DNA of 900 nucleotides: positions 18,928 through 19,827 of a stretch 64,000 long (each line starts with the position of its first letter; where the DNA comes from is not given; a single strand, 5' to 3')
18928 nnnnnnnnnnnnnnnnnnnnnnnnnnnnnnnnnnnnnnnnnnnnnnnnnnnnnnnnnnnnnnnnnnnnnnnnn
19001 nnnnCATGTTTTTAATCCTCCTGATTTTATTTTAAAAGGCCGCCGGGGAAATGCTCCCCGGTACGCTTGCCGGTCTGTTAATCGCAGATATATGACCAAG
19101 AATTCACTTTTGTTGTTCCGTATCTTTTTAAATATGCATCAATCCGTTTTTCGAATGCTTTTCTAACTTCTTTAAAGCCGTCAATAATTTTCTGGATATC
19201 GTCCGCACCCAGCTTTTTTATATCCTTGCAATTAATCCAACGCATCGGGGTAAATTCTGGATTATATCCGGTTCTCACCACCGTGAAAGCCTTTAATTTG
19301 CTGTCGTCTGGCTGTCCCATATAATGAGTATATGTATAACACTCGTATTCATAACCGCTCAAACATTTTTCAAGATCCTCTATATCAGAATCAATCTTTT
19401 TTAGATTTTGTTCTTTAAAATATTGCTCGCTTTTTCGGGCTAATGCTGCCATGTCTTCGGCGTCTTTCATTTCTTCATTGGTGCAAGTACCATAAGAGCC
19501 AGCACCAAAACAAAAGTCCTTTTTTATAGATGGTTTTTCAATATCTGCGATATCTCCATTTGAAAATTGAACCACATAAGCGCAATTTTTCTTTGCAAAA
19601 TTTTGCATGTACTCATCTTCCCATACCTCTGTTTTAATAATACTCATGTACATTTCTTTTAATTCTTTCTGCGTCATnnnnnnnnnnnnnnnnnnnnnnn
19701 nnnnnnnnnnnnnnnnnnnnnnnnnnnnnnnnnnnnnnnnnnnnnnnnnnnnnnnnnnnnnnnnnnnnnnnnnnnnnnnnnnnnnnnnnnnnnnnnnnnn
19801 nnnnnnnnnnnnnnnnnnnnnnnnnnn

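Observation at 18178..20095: Four-gene minus-strand accessory cassette of unknown function between integrase and switch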

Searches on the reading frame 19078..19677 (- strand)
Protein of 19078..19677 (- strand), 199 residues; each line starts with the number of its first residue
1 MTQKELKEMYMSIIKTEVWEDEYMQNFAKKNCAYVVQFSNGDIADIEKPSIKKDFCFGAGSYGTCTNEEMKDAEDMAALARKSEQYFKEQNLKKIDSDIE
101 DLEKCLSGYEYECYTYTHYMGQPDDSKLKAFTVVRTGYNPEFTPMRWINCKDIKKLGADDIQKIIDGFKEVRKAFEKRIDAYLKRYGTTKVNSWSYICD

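Call 8: search_protein_families(library=pfam, proteins=[window:19078-19677:-], max_evalue=1)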
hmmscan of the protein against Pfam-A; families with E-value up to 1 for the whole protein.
window:19078-19677:- (199 aa): 4 families
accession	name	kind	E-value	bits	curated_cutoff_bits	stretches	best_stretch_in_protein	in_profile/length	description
PF11861.13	DUF3381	-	0.012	15.8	25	1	148-178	65-95/163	Ribosomal RNA methyltransferase Spb1, DUF3381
PF05008.21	V-SNARE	-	0.069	14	25.9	1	67-113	13-59/92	Vesicle transport v-SNARE protein N-terminus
PF11006.13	DUF2845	-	0.17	12.6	21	1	12-48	53-89/90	Protein of unknown function (DUF2845)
PF23626.1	CCD_aECM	-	0.27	11.6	27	0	24-38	20-34/54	aECM cysteine-cradle domain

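Call 9: search_protein_families(library=phrogs, proteins=[window:19078-19677:-], max_evalue=1)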
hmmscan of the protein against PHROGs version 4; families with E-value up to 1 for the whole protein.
window:19078-19677:- (199 aa): 3 families
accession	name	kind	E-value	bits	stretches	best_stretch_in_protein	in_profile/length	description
phrog_29889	-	unknown function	0.016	15.8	1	87-193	72-177/305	-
phrog_5538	-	unknown function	0.035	15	1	79-116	33-72/140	-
phrog_8113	-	unknown function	0.038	15.2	1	1-106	1-106/144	-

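Call 11: search_protein_families(library=padloc, proteins=[window:19078-19677:-], max_evalue=1)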
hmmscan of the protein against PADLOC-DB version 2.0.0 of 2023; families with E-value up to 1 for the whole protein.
window:19078-19677:- (199 aa): 0 families

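Call 12: search_protein_families(library=ncbifam, proteins=[window:19078-19677:-], max_evalue=1)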
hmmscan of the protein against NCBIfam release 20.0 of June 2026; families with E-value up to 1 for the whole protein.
window:19078-19677:- (199 aa): 2 families
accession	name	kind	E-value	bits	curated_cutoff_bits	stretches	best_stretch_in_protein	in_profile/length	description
NF010170.0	PRK13651.1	equivalog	0.0048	15.9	432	1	29-89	104-161/308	cobalt transporter ATP-binding subunit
NF010155.0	PRK13634.1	equivalog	0.15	11.3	413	1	29-84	84-136/290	energy-coupling factor ABC transporter ATP-binding protein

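Call 15: search_solved_structures(query=window:19078-19677:-, max_evalue=1)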
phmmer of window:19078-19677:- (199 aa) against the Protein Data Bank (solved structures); distinct sequences matched with E-value up to 1: 1.
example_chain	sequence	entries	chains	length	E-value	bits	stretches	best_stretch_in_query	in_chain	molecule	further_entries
9fj2_A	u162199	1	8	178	0.48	13.6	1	63-184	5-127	Rubrerythrin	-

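Call 19: find_encoding_contigs(protein=window:19078-19677:-, flank=6000, max_places=10)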
Protein window:19078-19677:- (199 aa): 23 contigs read that carry it; 10 places shown.
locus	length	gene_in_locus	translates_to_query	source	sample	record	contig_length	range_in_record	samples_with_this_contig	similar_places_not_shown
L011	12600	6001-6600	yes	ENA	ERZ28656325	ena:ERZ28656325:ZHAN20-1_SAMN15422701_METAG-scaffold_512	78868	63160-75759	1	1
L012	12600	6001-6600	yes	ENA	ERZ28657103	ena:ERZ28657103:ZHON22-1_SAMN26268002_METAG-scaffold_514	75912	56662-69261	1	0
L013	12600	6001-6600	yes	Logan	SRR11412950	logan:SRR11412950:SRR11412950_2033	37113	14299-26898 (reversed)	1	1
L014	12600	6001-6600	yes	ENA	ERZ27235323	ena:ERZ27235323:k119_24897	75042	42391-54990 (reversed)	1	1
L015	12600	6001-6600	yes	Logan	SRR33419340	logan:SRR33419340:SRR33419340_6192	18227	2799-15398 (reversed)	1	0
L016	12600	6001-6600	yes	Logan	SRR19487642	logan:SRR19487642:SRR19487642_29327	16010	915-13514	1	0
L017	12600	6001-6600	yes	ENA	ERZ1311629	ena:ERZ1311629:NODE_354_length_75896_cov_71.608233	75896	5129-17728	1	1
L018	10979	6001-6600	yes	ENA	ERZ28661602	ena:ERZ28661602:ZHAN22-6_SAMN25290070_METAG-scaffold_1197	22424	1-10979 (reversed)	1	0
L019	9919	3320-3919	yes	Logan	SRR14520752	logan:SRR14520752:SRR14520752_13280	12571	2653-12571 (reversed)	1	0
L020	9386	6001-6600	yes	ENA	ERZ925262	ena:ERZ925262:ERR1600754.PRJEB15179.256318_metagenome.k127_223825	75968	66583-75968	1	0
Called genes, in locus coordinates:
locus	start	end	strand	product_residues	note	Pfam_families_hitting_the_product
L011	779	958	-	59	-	-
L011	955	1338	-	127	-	-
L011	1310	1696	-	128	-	-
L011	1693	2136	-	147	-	-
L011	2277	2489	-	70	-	-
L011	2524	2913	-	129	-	-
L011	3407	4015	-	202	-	-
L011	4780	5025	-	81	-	-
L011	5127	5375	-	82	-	PF13443:HTH_26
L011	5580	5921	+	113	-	-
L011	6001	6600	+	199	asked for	-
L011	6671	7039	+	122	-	-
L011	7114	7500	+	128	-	-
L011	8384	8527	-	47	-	-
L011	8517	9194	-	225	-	PF14386:DUF4417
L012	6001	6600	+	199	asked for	-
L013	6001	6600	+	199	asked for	-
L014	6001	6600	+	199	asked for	-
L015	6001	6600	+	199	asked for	-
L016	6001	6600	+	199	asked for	-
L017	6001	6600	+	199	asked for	-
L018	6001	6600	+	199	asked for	-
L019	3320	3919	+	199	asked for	-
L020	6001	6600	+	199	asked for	-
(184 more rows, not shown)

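Call 23: find_homologous_proteins(query=window:19078-19677:-, max_evalue=0.001)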
Query window:19078-19677:- (199 aa): 58 proteins with E <= 0.001 among 191 candidates.
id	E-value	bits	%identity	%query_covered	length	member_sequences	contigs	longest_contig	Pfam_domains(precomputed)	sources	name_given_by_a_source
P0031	1.1e-127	442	96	100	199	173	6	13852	-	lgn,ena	-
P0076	1.1e-125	435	95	100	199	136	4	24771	-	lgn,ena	-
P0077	2.6e-125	434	95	100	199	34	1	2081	-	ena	-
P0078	3.2e-124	430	94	100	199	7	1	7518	-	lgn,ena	-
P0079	1.6e-117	408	92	100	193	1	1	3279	-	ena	-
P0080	2.8e-113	395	98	88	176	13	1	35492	-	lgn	-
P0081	3.2e-110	385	86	100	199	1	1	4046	-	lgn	-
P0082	5.6e-108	377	84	100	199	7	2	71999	-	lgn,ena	-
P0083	4.8e-94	332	82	90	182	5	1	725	-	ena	-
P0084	3.1e-79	284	64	99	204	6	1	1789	-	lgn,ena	-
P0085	4.5e-73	263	74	80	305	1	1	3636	-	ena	-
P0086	4.3e-71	257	59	99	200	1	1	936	-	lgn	-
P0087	1.7e-69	252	59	99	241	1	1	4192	-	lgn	-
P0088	1.1e-64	236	55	99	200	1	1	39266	-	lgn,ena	-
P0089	2.2e-59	219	54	99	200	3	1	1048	-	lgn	-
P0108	3.6e-34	136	44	100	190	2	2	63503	-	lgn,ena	-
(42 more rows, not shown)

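Call 26: search_solved_structures(query=A1, max_evalue=10)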
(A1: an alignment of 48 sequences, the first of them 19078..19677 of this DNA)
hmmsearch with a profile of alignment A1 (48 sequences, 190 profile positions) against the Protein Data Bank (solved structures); distinct sequences matched with E-value up to 10: 5.
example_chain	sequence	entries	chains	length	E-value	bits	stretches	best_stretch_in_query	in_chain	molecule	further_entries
6emw_D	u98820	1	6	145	0.04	17.3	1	89-159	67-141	ATP-dependent Clp protease ATP-binding subunit ClpC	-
5gj9_A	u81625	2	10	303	0.061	16.7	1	53-171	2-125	1-aminocyclopropane-1-carboxylate oxidase 2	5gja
6em9_A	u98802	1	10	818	0.38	14.1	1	89-160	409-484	ATP-dependent Clp protease ATP-binding subunit ClpC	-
6em8_A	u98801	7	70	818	0.41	14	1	89-160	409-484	ATP-dependent Clp protease ATP-binding subunit ClpC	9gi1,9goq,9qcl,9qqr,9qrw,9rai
2lw1_A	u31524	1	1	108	1.5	12.2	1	64-142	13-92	ABC transporter ATP-binding protein uup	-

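Call 29: find_encoding_contigs(protein=P0108, flank=6000, max_places=3)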
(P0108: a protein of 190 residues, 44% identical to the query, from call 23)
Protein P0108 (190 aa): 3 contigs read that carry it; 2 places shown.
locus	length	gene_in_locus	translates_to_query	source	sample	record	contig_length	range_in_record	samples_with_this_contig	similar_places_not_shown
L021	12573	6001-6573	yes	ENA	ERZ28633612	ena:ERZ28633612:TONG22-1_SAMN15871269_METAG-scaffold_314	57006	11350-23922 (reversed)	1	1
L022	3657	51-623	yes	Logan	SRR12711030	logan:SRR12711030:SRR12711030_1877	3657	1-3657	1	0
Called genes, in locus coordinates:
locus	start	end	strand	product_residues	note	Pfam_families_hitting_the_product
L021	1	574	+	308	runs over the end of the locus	-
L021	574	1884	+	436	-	PF19789:DUF6273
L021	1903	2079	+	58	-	-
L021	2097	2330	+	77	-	-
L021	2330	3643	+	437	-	PF19789:DUF6273 (weak)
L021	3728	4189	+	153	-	-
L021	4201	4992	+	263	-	PF19789:DUF6273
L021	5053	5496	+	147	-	-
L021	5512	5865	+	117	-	PF09682:Phage_holin_6_1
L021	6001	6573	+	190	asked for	-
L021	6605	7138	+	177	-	-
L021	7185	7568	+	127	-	-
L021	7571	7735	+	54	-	-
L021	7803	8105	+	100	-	-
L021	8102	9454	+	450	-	PF11962:Peptidase_G2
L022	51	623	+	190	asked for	-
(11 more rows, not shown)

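Call 30: find_encoding_contigs(protein=P0088, flank=6000, max_places=3)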
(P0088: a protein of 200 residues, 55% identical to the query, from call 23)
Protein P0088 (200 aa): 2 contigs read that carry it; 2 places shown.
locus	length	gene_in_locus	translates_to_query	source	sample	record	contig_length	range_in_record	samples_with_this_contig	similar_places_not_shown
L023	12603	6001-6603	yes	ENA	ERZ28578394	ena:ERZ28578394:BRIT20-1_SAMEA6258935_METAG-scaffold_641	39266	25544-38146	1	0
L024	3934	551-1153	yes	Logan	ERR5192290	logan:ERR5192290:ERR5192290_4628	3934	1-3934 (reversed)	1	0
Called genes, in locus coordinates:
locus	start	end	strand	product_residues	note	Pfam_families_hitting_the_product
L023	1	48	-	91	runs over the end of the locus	-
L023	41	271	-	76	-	-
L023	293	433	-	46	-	-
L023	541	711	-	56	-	-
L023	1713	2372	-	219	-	-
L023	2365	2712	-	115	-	PF11753:DUF3310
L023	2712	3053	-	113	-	PF03819:MazG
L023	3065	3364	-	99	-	-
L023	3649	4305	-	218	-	-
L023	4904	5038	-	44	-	-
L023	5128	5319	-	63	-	-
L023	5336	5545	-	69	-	PF21748:UPF0150 (weak), PF15919:HicB_lk_antitox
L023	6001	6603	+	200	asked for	-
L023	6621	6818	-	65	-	PF13443:HTH_26 (weak)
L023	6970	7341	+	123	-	-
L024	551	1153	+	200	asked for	-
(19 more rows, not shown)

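Call 31: predict_structure(alignment_id=A1)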
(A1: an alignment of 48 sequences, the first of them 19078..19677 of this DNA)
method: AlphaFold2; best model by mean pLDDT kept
length: 199 residues; sequences in the alignment: 48
mean_pLDDT: 96.6   pTM: 0.89
mean pLDDT of the five models: 96.6, 96.1, 96.0, 95.8, 95.8
residues with pLDDT >= 90: 194; 70-90: 5; 50-70: 0; < 50: 0
segments of 3 or more residues with pLDDT < 50: none
pLDDT, mean of each block of 10 residues (from residue 1): 98 97 97 98 98 98 97 98 97 98 91 95 95 95 94 96 99 99 97 97
secondary structure, 60 per line:
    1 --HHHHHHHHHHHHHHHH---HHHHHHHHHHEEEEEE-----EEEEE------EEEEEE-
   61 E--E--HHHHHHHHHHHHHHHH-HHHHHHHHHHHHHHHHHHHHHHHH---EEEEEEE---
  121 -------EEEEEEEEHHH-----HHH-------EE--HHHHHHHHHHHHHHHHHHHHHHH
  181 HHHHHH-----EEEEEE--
elements in order: H3-18 H22-31 E32-37 E43-47 E54-59 H67-82 H84-107 E111-117 E128-135 H158-186 E192-197

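Call 44: find_related_loci(query=A1, collection=viral_contigs, flank=6000)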
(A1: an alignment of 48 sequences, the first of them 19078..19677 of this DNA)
Query A1 (199 aa) in viral_contigs; peptide patterns used: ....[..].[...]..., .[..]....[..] (x = any residue, [..] = any of these).
354 stretches matched a pattern; 107 encode a relative of the query (tblastn E <= 1e-3); the best 80 are kept; 79 distinct loci.
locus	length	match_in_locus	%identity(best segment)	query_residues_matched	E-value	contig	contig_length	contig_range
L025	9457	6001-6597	98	1-199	3e-133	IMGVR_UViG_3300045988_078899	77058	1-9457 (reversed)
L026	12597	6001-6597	98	1-199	1e-132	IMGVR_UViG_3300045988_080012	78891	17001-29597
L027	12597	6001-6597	97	1-199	2e-132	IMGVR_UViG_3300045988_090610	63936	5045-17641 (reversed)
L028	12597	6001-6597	97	1-199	2e-132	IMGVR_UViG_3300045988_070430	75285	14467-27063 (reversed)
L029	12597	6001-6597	98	1-199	1e-132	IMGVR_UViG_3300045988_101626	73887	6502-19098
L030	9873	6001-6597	98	1-199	1e-132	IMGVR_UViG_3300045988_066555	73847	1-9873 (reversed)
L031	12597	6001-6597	97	1-199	2e-132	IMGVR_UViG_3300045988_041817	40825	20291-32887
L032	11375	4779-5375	97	1-199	6e-132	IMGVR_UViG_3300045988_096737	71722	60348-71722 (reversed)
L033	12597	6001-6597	97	1-199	1e-131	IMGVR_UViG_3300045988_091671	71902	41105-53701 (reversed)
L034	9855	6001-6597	97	1-199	1e-131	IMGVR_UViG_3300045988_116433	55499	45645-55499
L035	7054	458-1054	97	1-199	1e-131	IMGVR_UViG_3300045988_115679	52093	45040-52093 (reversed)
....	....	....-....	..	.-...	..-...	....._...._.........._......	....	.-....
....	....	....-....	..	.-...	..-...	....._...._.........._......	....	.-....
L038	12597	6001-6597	96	1-199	1e-130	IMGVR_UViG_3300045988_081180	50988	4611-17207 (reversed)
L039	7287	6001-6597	94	1-199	5e-129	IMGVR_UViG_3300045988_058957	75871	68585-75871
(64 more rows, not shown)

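Call 54: search_dna_similar(query=window:19078-19677:-, collection=phages, mode=protein, max_evalue=0.001, max_rows=25)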
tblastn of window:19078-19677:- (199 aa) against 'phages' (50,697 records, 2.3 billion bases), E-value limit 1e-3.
No match.

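Call 56: search_dna_similar(query=window:19078-19677:-, collection=plasmids, mode=protein, max_evalue=0.01, max_rows=25)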
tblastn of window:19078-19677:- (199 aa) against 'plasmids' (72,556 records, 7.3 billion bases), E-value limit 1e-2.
No match.

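Call 75: search_protein_families(library=pfam, alignment_id=A4, max_evalue=0.00001)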
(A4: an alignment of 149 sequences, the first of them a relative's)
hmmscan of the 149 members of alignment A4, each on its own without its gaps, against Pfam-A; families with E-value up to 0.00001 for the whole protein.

A. member 1, L080:4475-5092:+ (205 aa): 1 family
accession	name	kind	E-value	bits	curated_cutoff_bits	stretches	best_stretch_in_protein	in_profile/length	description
PF17338.8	GP88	-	1.7e-25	90.7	24.4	1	13-170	18-188/230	Gene product 88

B. families by the number of members that match (of 149 scanned): 68 families (the first 25 are shown)
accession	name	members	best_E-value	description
PF14284.11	PcfJ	3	2.6e-32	PcfJ-like protein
PF08239.17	SH3_3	3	2.1e-19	Bacterial SH3 domain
PF18818.7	MPTase-PolyVal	2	5.6e-34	Zincin-like metallopeptidase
PF02767.21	DNA_pol3_beta_2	2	5.2e-26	DNA polymerase III beta subunit, central domain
PF24692.1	DUF7659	2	3.9e-22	Family of unknown function (DUF7659)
PF08401.16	ArdcN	2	2.5e-21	N-terminal domain of anti-restriction factor ArdC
PF02768.20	DNA_pol3_beta_3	2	1.1e-19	DNA polymerase III beta subunit, C-terminal domain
PF05257.22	CHAP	2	9.4e-15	CHAP domain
PF01580.24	FtsK_SpoIIIE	1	6.1e-54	FtsK/SpoIIIE family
PF04466.19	Terminase_3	1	6.4e-46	Phage terminase large subunit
PF11962.13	Peptidase_G2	1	7.2e-44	Peptidase_G2, IMC autoproteolytic cleavage domain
PF14487.12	DarT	1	5.3e-43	ssDNA thymidine ADP-ribosyltransferase, DarT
PF00239.26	Resolvase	1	1.5e-42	Resolvase, N terminal domain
PF05133.19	SPP1_portal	1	9.8e-42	Phage portal protein, SPP1 Gp6-like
PF13614.12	AAA_31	1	2.7e-37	AAA domain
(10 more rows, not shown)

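Call 80: fold_search(model_id=the predicted structure, library=viral)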
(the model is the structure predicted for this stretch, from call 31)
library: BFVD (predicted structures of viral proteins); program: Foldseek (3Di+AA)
matches with E <= 10: 251; with E <= 0.001: 1
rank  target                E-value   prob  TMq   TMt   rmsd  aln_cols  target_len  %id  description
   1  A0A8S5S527            1.4e-09  1.00  0.52  0.75   6.2       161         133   24  Uncharacterized protein [Myoviridae sp. cthAo37]
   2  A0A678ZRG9            2.5e-01  0.15  0.23  0.21  10.4       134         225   12  Uncharacterized protein [Pectobacterium phage Arno162]
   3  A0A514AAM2            2.7e-01  0.12  0.19  0.25  11.2       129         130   15  Uracil DNA glycosylase [Bacillus phage Karezi]
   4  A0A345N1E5            2.7e-01  0.05  0.15  0.14  22.7       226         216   11  (no name in the UniProt tables at hand)
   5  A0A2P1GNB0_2          4.4e-01  0.13  0.22  0.06   7.1        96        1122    7  Replicase [Wenling dimarhabdovirus 8]
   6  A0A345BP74            4.4e-01  0.10  0.18  0.09   9.9       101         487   11  (no name in the UniProt tables at hand)
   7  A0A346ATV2            5.7e-01  0.06  0.15  0.12   9.4       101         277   13  (no name in the UniProt tables at hand)
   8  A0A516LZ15            6.4e-01  0.12  0.20  0.33   5.8        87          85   11  (no name in the UniProt tables at hand)
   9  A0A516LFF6            7.3e-01  0.08  0.19  0.23  14.1       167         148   11  (no name in the UniProt tables at hand)
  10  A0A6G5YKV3            7.3e-01  0.04  0.17  0.13  17.7       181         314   12  (no name in the UniProt tables at hand)
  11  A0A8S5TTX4            7.8e-01  0.10  0.21  0.29  20.0       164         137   10  Uncharacterized protein [Siphoviridae sp. ct5jB2]
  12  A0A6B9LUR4            7.8e-01  0.06  0.15  0.28  18.4       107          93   13  (no name in the UniProt tables at hand)
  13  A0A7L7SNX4            7.8e-01  0.06  0.18  0.20  13.9       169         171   10  (no name in the UniProt tables at hand)
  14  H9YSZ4                7.8e-01  0.03  0.15  0.11  18.9       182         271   12  (no name in the UniProt tables at hand)
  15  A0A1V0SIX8            9.4e-01  0.09  0.17  0.22  15.2       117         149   14  Uncharacterized protein [Klosneuvirus KNV1]
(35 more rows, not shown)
